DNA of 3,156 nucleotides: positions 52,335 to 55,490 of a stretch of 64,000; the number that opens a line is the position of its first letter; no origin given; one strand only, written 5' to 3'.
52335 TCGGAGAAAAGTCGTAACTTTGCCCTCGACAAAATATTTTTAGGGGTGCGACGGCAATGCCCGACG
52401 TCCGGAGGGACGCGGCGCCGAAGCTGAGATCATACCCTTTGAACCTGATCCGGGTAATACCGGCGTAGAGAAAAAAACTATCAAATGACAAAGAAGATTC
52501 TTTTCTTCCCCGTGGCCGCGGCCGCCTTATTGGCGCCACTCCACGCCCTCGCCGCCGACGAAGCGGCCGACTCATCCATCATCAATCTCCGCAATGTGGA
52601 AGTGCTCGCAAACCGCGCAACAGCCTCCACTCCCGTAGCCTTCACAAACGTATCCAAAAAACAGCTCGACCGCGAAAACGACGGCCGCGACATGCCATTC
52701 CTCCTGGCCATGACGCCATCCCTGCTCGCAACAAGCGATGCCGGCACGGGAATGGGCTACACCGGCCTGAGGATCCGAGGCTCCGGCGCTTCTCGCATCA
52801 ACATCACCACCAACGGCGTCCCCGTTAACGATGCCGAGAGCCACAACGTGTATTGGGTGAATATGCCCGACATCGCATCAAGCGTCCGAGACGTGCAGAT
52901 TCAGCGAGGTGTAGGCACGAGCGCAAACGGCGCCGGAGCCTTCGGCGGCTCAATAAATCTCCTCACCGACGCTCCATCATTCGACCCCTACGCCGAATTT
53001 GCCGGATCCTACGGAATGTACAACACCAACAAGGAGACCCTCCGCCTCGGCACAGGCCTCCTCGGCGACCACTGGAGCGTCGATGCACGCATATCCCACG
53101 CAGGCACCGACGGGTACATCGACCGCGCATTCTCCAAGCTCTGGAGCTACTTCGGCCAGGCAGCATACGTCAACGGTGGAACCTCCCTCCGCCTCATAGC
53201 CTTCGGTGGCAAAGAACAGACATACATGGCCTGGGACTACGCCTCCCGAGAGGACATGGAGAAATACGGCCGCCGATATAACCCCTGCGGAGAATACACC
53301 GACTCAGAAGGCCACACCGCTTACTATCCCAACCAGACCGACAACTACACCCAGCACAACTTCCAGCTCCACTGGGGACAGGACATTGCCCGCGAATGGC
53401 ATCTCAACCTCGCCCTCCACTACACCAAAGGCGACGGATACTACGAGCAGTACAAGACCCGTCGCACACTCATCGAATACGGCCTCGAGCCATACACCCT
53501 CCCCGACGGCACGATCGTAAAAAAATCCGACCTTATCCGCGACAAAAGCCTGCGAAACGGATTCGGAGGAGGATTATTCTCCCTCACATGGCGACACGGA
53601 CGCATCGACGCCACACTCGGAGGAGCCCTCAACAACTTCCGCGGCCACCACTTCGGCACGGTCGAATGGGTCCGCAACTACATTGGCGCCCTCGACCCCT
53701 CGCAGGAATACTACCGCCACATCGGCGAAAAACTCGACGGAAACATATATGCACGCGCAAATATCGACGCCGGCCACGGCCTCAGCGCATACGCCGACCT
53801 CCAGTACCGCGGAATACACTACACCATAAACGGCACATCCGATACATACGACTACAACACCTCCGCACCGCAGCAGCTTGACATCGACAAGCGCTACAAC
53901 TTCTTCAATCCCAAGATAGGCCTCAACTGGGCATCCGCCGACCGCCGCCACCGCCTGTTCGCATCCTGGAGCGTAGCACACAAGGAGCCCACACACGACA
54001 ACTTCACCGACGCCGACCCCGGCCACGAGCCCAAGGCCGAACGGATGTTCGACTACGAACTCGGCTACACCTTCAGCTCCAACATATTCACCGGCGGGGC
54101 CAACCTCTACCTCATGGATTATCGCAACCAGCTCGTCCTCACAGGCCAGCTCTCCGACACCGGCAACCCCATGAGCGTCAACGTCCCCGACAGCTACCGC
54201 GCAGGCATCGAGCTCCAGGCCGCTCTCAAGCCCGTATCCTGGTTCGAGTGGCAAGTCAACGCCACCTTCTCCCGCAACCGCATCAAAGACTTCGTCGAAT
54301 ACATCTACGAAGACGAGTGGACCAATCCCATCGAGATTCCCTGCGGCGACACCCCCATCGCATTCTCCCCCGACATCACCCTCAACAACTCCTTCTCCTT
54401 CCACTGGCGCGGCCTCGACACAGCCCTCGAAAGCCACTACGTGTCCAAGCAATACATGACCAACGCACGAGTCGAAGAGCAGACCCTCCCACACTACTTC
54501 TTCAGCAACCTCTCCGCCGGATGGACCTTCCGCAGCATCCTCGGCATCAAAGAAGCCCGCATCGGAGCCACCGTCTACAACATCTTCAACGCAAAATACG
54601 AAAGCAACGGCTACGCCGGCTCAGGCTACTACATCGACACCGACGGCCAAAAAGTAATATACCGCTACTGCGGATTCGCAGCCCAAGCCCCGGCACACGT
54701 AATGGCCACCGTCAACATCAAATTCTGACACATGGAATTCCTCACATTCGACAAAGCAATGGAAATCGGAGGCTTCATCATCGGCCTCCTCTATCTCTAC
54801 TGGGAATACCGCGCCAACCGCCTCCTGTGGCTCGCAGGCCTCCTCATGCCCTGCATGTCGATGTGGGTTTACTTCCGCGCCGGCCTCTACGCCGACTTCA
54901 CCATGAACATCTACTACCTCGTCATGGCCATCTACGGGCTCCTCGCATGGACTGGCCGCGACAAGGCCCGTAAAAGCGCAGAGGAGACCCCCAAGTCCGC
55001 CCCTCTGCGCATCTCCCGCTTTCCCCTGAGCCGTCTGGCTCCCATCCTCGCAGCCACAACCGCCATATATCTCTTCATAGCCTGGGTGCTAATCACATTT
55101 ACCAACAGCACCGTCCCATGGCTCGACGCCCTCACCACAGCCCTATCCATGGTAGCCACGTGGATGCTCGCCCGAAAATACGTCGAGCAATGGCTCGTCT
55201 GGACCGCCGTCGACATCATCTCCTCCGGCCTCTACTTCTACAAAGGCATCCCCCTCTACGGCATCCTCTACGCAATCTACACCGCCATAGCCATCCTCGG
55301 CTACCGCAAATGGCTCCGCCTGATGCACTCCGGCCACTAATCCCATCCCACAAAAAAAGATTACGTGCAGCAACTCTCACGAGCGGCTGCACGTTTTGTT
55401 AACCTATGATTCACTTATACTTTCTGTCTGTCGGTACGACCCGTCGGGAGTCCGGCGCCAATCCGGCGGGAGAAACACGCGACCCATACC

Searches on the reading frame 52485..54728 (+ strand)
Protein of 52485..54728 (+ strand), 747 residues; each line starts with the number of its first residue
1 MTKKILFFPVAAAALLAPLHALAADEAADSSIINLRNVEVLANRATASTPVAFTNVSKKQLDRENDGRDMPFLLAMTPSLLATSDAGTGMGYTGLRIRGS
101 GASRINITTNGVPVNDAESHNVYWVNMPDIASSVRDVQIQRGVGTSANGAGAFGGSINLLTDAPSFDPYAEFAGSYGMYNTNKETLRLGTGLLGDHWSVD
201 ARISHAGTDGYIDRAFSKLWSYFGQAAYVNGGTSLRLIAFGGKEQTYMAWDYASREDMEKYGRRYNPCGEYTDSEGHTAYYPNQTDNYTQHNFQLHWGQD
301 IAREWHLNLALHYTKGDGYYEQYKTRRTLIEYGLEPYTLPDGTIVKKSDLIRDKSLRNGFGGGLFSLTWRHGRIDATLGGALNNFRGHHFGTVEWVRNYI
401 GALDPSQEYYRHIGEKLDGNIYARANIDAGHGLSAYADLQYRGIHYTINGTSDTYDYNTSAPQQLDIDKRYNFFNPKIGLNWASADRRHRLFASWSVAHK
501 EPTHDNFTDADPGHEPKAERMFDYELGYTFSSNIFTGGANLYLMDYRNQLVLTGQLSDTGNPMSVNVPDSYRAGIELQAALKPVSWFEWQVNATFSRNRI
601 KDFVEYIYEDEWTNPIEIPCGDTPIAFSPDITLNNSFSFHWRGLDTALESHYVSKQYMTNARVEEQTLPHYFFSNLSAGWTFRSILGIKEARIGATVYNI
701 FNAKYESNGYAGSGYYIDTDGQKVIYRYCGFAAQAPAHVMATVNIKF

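Call 61: search_protein_families(library=pfam, proteins=[window:52485-54728:+], max_evalue=0.00001)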
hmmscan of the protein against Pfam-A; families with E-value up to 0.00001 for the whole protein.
window:52485-54728:+ (747 aa): 2 families
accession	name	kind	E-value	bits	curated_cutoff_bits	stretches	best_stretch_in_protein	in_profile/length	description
PF07715.20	Plug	-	1.8e-11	44.9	23.9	1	47-155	3-106/107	TonB-dependent Receptor Plug Domain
PF14905.12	OMP_b-brl_3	-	5.1e-06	26.2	27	1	523-727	220-400/408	Outer membrane protein beta-barrel family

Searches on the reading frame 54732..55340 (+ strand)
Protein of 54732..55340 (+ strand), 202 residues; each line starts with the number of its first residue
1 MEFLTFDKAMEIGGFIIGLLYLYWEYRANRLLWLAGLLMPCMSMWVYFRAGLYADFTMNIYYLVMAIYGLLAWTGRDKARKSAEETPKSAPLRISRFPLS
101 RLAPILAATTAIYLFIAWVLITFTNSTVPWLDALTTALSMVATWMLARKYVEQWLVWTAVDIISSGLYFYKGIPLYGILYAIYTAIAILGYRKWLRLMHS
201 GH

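Call 61: search_protein_families(library=pfam, proteins=[window:54732-55340:+], max_evalue=0.00001)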
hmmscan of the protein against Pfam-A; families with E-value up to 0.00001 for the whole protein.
window:54732-55340:+ (202 aa): 1 family
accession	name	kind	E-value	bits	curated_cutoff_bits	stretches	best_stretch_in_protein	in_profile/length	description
PF04973.17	NMN_transporter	-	5.6e-52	176.7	27.3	1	9-196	2-175/175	Nicotinamide mononucleotide transporter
